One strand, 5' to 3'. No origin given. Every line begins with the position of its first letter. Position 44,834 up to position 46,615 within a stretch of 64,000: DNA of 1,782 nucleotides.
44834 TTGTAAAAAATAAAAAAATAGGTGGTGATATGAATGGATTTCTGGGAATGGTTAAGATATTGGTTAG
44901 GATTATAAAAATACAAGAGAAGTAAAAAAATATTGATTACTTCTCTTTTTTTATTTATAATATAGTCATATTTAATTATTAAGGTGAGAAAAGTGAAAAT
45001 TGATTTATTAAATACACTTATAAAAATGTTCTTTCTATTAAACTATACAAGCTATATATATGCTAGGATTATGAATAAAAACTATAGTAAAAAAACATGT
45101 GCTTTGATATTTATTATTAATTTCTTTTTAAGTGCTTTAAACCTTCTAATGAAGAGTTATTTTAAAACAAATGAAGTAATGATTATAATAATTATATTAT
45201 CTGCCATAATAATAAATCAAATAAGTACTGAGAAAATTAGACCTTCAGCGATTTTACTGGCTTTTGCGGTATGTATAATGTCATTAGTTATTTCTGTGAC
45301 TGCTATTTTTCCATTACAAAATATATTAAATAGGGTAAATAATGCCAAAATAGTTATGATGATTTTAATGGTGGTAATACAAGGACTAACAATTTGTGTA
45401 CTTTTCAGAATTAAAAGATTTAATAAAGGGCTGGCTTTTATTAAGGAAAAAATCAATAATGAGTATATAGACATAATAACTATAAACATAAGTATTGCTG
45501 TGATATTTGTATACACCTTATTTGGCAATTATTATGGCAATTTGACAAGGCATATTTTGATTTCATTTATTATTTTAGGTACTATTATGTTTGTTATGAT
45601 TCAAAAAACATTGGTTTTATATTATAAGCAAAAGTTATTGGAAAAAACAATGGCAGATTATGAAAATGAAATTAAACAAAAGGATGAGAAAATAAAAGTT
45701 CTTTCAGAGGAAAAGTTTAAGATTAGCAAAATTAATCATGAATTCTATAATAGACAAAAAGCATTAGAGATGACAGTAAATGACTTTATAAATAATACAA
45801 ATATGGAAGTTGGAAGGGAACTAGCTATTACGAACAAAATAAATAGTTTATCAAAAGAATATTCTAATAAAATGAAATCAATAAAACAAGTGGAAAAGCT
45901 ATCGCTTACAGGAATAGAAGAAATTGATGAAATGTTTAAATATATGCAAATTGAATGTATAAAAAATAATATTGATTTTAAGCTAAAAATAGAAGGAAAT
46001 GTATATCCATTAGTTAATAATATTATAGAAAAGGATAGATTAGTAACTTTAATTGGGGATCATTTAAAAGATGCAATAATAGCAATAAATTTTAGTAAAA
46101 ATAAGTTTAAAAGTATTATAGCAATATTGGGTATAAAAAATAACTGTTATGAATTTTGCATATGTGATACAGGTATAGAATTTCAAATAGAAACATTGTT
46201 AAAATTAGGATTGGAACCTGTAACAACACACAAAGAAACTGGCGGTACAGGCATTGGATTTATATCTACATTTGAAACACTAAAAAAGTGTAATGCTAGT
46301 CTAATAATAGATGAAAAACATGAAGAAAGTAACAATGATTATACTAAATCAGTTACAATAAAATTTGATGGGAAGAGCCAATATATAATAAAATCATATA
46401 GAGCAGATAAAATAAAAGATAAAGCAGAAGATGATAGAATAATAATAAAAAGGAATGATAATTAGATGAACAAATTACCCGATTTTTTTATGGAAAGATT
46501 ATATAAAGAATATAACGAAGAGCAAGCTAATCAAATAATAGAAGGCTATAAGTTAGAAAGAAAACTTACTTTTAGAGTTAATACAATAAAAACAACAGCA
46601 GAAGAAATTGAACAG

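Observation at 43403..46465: Candidate peptide-signalling cassette: divergent XRE regulator, Spo0A-type response regulator, 13-codon Trp-rich micro-ORF and AgrC-like kinase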

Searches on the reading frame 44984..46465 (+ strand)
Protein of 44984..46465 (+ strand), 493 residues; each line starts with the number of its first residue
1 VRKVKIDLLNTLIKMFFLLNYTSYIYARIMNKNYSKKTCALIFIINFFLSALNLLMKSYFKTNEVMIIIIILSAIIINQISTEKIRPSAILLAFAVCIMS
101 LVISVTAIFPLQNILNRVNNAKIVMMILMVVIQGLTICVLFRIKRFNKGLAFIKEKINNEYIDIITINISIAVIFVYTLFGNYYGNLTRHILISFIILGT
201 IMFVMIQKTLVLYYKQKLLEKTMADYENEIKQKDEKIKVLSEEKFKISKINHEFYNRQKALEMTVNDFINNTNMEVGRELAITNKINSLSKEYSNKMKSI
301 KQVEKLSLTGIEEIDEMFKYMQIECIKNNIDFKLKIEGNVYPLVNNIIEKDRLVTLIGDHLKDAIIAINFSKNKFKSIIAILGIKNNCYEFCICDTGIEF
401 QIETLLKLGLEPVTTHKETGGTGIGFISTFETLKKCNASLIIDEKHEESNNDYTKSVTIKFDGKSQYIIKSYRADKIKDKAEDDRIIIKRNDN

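Call 3: search_protein_families(library=pfam, proteins=[window:44984-46465:+], max_evalue=0.01)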
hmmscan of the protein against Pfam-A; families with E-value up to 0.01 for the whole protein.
window:44984-46465:+ (493 aa): 0 families

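Call 4: search_protein_families(library=ncbifam, proteins=[window:44984-46465:+], max_evalue=0.01)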
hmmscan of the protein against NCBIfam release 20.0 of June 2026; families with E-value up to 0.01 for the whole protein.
window:44984-46465:+ (493 aa): 1 family
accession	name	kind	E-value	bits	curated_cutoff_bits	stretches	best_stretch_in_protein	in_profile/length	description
NF046015.1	HisKinAgrCStaph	equivalog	0.00083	18.6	500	1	25-387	12-359/414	quorum-sensing sensor histidine kinase AgrC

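Call 5: find_homologous_proteins(query=window:44984-46465:+, max_evalue=0.001)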
Query window:44984-46465:+ (493 aa): 1136 proteins with E <= 0.001 among 8000 candidates; the best 120 are listed.
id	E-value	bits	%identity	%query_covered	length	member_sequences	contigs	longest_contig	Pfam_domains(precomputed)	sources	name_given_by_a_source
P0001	0.0e+0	1028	100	99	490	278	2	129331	-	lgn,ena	-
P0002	1.8e-212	724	95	72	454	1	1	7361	-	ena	-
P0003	2.0e-212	724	95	72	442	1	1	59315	-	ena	-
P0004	5.4e-212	723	95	71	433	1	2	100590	-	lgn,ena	-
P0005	7.2e-212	722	95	71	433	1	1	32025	-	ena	-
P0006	8.0e-212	722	95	71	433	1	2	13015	-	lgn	-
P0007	1.0e-211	722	95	71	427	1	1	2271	-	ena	-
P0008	1.1e-211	722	95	71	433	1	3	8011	-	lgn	-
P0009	3.5e-211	720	95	71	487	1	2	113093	-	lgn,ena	-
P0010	3.7e-211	720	95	71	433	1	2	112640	-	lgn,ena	-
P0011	4.0e-211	720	95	71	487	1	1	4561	-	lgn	-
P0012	4.4e-211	720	95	71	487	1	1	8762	-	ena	-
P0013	8.9e-211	719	95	71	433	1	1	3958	-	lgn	-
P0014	1.1e-210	718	95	71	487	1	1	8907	-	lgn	-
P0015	1.4e-210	718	94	71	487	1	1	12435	-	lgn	-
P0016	2.2e-210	717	94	71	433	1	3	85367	-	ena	-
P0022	1.5e-208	711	94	71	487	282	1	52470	-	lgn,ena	-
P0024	5.5e-208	709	93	71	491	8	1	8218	-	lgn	-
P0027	3.4e-166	572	74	74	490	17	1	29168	-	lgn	-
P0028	7.0e-165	567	77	71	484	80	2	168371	-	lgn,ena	-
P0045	1.4e-158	547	66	81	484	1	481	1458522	-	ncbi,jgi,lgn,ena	ncbi:MAG: hypothetical protein ACLUF5_03025 [Clostridia bacterium]|jgi:hypothetical protein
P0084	3.1e-148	512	59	86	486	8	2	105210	-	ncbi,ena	-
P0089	9.9e-147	507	54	97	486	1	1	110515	-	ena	-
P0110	6.8e-145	501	61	81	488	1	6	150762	-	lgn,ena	-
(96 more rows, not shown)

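Call 7: find_encoding_contigs(protein=P0045, flank=5000, max_places=3)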
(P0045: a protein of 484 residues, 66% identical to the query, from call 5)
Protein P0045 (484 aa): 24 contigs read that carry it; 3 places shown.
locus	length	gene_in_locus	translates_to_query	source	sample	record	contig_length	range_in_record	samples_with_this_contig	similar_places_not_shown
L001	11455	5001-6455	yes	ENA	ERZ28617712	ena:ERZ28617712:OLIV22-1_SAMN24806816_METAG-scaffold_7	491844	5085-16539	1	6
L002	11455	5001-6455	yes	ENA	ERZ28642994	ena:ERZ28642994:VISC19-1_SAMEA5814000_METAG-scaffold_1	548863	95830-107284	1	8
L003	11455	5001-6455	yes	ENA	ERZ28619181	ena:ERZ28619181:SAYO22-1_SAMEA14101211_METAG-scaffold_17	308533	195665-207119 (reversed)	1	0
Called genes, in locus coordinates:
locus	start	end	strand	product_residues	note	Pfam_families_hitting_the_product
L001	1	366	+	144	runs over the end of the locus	PF05014:Nuc_deoxyrib_tr, PF15891:Nuc_deoxyri_tr2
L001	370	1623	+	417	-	PF13632:Glyco_trans_2_3 (weak)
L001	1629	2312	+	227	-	PF13238:AAA_18 (weak), PF13521:AAA_28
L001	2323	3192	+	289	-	PF02811:PHP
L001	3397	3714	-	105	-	PF01381:HTH_3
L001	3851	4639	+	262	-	PF00072:Response_reg, PF08769:Spo0A_C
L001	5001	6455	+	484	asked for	-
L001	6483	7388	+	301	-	PF17125:Methyltr_RsmF_N (weak), PF22458:RsmF-B_ferredox, PF01189:Methyltr_RsmB-F, PF13847:Methyltransf_31 (weak)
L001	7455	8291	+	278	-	PF06541:ABC_trans_CmpB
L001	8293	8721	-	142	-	PF00075:RNase_H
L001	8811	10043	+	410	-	PF05636:HIGH_NTase1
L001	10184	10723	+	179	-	-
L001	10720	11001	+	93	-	-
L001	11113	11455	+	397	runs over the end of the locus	-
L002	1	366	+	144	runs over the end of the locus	PF05014:Nuc_deoxyrib_tr, PF15891:Nuc_deoxyri_tr2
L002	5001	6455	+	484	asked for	-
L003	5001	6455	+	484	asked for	-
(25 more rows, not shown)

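Call 8: find_encoding_contigs(protein=P0009, flank=5000, max_places=2)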
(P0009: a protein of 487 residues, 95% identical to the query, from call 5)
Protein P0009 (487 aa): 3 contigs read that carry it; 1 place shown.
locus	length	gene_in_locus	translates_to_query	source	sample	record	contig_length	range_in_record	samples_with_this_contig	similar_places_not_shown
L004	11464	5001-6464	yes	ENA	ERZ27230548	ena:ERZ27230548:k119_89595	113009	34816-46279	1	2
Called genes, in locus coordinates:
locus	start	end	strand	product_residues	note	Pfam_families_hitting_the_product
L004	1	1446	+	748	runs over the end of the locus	PF00664:ABC_membrane, PF00005:ABC_tran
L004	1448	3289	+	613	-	PF00664:ABC_membrane, PF00005:ABC_tran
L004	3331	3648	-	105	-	PF13560:HTH_31 (weak), PF12844:HTH_19 (weak), PF01381:HTH_3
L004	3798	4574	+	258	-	PF00072:Response_reg, PF08769:Spo0A_C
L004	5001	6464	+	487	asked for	-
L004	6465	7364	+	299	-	PF17125:Methyltr_RsmF_N, PF22458:RsmF-B_ferredox, PF01189:Methyltr_RsmB-F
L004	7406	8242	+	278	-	PF06541:ABC_trans_CmpB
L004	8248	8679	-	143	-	PF00075:RNase_H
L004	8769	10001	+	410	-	PF01467:CTP_transf_like (faint), PF05636:HIGH_NTase1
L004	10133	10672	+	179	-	-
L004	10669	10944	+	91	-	-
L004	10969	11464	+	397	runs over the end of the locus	PF14520:HHH_5 (weak)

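Call 13: find_related_loci(query=A1, collection=genome_contigs, flank=4000)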
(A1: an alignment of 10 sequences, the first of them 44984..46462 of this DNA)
Query A1 (493 aa) in genome_contigs; peptide patterns used: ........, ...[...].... (x = any residue, [..] = any of these).
207 stretches matched a pattern; 64 encode a relative of the query (tblastn E <= 1e-3); 63 distinct loci.
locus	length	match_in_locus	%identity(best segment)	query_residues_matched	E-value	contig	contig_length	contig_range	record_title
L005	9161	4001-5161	65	92-484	1e-158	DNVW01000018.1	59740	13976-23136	MAG TPA_asm: Clostridiales bacterium isolate UBA11489 contig_284, whole genome shotgun sequence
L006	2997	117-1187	62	132-488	7e-155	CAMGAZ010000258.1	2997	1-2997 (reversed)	MAG: uncultured Clostridium sp. isolate ERR2020034_bin.11_metaWRAP_v1.3_MAG genome assembly, contig: ERZ10552058.4053, w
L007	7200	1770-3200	51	8-485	1e-145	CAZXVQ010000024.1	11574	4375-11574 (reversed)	MAG TPA_asm: uncultured Clostridium sp. isolate SRP222994_co1_159 genome assembly, contig: NODE_11797_length_11574_cov_1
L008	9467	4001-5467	54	6-490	5e-154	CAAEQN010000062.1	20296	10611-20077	MAG TPA_asm: Clostridia bacterium, isolate HGM13641, WGS project CAAEQN010000000 data, contig: ERS608493_26_k95_29587, w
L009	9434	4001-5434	52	6-489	8e-144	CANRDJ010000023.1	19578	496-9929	MAG: uncultured Clostridia bacterium isolate Lapin-026__bin100 genome assembly, contig: Lapin-026__NODE_3256_length_1957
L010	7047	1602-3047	51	6-490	2e-139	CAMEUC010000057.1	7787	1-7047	MAG: uncultured Clostridium sp. isolate SRR11489788_bin.70_metaWRAP_v1.3_MAG genome assembly, contig: ERZ11466826.10806,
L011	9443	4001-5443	51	4-489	1e-137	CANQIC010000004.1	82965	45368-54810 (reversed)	MAG: uncultured Clostridia bacterium isolate Lapin-028__bin98 genome assembly, contig: Lapin-028__NODE_217_length_82965_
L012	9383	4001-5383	51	28-488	4e-135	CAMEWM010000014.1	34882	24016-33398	MAG: uncultured Clostridium sp. isolate SRR11489782_bin.39_metaWRAP_v1.3_MAG genome assembly, contig: ERZ11466715.1001,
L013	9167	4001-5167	56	89-483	7e-135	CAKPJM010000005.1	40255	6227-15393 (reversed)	MAG: uncultured Clostridia bacterium isolate REFINED_METABAT215_TOP10_CONTIGS_1500_ASSEMBLY_K77_MERGED__Hadza_PheChl_Fib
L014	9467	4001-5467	47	2-489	4e-134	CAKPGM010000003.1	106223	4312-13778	MAG: uncultured Clostridia bacterium isolate REFINED_METABAT215_TOP10_CONTIGS_1500_ASSEMBLY_K77_MERGED__Hadza_MoBio_hadz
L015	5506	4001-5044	63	140-489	1e-133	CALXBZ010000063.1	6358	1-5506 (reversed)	MAG: uncultured Clostridia bacterium isolate BRZ_RD__bin85 genome assembly, contig: BRZ_RD__NODE_18447_length_6358_cov_6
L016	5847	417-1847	50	6-489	2e-133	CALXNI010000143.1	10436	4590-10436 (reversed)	MAG: uncultured Clostridia bacterium isolate E25__bin59 genome assembly, contig: E25__k127_1707960, whole genome shotgun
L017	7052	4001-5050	59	140-489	6e-131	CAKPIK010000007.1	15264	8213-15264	MAG: uncultured Clostridia bacterium isolate REFINED_METABAT215_TOP10_CONTIGS_1500_ASSEMBLY_K77_MERGED__Hadza_MoBio_hadz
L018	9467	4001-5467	47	3-489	7e-131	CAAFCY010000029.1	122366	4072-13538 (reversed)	MAG TPA_asm: Clostridia bacterium, isolate HGM13643, WGS project CAAFCY010000000 data, contig: SRS075773_34_k99_18002, w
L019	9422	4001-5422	48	7-480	1e-130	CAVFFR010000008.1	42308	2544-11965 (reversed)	Bacteroidaceae bacterium isolate G02647-L1_cleanbin_000032 genome assembly, contig: Spades_G02647-L1_contig_614, whole g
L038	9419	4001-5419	38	12-490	9e-83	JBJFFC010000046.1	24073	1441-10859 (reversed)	MAG: Clostridia bacterium isolate LOHA18_bin.023 NODE_813_length_24073_cov_20.926180, whole genome shotgun sequence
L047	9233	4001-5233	39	71-482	6e-76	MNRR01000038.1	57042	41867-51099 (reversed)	MAG: Clostridium sp. 28_12 Ley3_66761_scaffold_2475, whole genome shotgun sequence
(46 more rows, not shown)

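Call 17: find_encoding_contigs(protein=P0022, flank=3000, max_places=2)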
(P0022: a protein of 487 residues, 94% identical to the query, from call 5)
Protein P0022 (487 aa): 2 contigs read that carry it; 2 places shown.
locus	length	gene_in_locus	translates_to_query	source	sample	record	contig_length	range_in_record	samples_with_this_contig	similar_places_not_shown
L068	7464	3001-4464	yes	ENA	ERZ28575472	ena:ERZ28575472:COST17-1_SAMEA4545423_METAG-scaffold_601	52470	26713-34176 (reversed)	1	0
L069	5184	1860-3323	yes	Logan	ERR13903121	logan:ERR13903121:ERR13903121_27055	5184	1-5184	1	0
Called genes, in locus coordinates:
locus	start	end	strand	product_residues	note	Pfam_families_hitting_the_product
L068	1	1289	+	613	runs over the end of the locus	PF00664:ABC_membrane, PF00005:ABC_tran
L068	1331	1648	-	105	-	PF13560:HTH_31 (weak), PF12844:HTH_19 (weak), PF01381:HTH_3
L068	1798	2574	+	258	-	PF00072:Response_reg, PF08769:Spo0A_C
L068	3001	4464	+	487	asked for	-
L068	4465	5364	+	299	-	PF17125:Methyltr_RsmF_N, PF22458:RsmF-B_ferredox, PF01189:Methyltr_RsmB-F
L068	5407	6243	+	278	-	PF06541:ABC_trans_CmpB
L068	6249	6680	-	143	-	PF00075:RNase_H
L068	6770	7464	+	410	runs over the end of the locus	PF01467:CTP_transf_like (faint), PF05636:HIGH_NTase1, PF16581:HIGH_NTase1_ass (weak)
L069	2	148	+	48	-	?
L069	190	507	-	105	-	PF13560:HTH_31 (weak), PF12844:HTH_19 (weak), PF01381:HTH_3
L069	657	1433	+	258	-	PF00072:Response_reg, PF08769:Spo0A_C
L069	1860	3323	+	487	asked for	-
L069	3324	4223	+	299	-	PF17125:Methyltr_RsmF_N, PF22458:RsmF-B_ferredox, PF01189:Methyltr_RsmB-F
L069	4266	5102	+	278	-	PF06541:ABC_trans_CmpB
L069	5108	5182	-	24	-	?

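Call 18: find_encoding_contigs(protein=P0024, flank=3000, max_places=2)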
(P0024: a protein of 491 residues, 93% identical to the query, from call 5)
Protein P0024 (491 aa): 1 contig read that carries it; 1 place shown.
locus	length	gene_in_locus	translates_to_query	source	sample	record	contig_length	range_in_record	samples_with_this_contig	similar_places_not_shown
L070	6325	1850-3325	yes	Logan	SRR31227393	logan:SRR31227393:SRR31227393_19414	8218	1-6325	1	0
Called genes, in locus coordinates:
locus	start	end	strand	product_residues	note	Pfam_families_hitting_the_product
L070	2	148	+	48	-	?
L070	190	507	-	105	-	PF13560:HTH_31 (weak), PF12844:HTH_19 (weak), PF01381:HTH_3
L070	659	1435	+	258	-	PF00072:Response_reg (weak), PF08769:Spo0A_C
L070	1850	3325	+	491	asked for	-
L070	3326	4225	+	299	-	PF17125:Methyltr_RsmF_N, PF22458:RsmF-B_ferredox, PF01189:Methyltr_RsmB-F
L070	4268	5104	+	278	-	PF06541:ABC_trans_CmpB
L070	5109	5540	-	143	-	PF00075:RNase_H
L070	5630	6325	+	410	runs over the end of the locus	PF01467:CTP_transf_like (faint), PF05636:HIGH_NTase1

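Call 19: find_encoding_contigs(protein=P0016, flank=3000, max_places=2)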
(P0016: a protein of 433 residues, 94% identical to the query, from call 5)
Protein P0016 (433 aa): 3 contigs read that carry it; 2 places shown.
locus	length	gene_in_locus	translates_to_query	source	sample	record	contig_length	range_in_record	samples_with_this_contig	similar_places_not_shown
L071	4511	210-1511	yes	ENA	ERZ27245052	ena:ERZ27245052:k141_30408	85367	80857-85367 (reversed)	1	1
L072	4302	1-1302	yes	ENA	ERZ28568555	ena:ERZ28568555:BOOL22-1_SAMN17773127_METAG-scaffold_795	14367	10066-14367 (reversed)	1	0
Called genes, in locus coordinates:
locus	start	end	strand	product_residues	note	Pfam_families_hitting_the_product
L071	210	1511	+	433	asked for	-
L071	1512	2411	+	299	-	PF17125:Methyltr_RsmF_N, PF22458:RsmF-B_ferredox, PF01189:Methyltr_RsmB-F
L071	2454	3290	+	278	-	PF06541:ABC_trans_CmpB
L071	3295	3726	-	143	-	PF00075:RNase_H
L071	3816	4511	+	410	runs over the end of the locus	PF01467:CTP_transf_like (faint), PF05636:HIGH_NTase1, PF16581:HIGH_NTase1_ass (weak)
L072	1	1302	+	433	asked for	?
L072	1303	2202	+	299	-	PF17125:Methyltr_RsmF_N, PF22458:RsmF-B_ferredox, PF01189:Methyltr_RsmB-F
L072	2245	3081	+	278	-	PF06541:ABC_trans_CmpB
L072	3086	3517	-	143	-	PF00075:RNase_H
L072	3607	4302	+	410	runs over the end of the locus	PF01467:CTP_transf_like (faint), PF05636:HIGH_NTase1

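Call 23: search_solved_structures(query=A1, max_evalue=1, show_alignments=2)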
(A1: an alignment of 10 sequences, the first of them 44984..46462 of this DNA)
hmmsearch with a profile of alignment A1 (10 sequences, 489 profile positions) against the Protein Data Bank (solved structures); distinct sequences matched with E-value up to 1: 4.
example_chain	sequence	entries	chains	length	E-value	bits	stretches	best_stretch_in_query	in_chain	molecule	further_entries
7y75_B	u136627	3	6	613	0.014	17.2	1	34-179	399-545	Sodium- and chloride-dependent transporter XTRP3 | SIT1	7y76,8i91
8wm3_A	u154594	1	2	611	0.014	17.2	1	34-179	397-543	Sodium- and chloride-dependent transporter XTRP3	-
8p2w_C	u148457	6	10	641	0.016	17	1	34-179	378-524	Sodium- and chloride-dependent transporter XTRP3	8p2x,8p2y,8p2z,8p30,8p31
3d36_A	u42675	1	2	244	0.025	16.4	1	388-443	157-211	Sporulation kinase B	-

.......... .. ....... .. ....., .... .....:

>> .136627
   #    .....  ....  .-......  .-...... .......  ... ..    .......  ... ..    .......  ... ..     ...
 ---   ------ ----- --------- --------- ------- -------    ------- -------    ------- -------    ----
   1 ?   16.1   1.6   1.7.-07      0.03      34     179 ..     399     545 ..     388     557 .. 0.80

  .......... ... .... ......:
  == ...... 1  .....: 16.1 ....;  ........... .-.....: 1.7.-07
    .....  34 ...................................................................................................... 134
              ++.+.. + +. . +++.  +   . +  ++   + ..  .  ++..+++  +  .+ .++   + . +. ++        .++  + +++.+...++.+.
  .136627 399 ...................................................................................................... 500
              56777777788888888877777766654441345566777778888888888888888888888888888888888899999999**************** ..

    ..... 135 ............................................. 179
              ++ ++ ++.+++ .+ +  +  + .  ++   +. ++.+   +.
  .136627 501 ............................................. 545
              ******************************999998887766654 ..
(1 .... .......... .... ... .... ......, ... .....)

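Call 29: find_encoding_contigs(protein=P0027, flank=3000, max_places=1)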
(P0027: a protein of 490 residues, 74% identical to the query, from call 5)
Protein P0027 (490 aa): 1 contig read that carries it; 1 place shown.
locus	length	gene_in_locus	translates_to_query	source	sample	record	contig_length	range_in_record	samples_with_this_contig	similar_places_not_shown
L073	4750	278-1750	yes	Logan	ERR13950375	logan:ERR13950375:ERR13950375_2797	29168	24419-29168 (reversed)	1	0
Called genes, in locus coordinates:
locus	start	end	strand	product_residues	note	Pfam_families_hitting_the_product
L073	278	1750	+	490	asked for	-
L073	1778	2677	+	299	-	PF17125:Methyltr_RsmF_N, PF22458:RsmF-B_ferredox, PF01189:Methyltr_RsmB-F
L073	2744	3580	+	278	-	PF06541:ABC_trans_CmpB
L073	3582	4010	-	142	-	PF00075:RNase_H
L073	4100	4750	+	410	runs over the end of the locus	PF05636:HIGH_NTase1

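Call 30: find_encoding_contigs(protein=P0028, flank=3000, max_places=1)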
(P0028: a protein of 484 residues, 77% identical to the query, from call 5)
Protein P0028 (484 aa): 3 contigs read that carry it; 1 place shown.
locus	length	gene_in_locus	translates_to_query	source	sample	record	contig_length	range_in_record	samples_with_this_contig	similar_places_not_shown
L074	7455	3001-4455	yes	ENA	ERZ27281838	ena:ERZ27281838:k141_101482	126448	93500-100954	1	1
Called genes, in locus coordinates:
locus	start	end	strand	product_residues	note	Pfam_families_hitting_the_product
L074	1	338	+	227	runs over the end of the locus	PF13238:AAA_18 (weak), PF13521:AAA_28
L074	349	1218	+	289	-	PF02811:PHP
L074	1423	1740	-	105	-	PF01381:HTH_3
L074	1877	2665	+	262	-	PF00072:Response_reg, PF08769:Spo0A_C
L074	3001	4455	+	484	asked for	-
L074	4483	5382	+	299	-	PF17125:Methyltr_RsmF_N, PF22458:RsmF-B_ferredox, PF01189:Methyltr_RsmB-F, PF13847:Methyltransf_31 (weak)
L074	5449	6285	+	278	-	PF06541:ABC_trans_CmpB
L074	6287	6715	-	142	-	PF00075:RNase_H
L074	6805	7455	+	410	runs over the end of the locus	PF05636:HIGH_NTase1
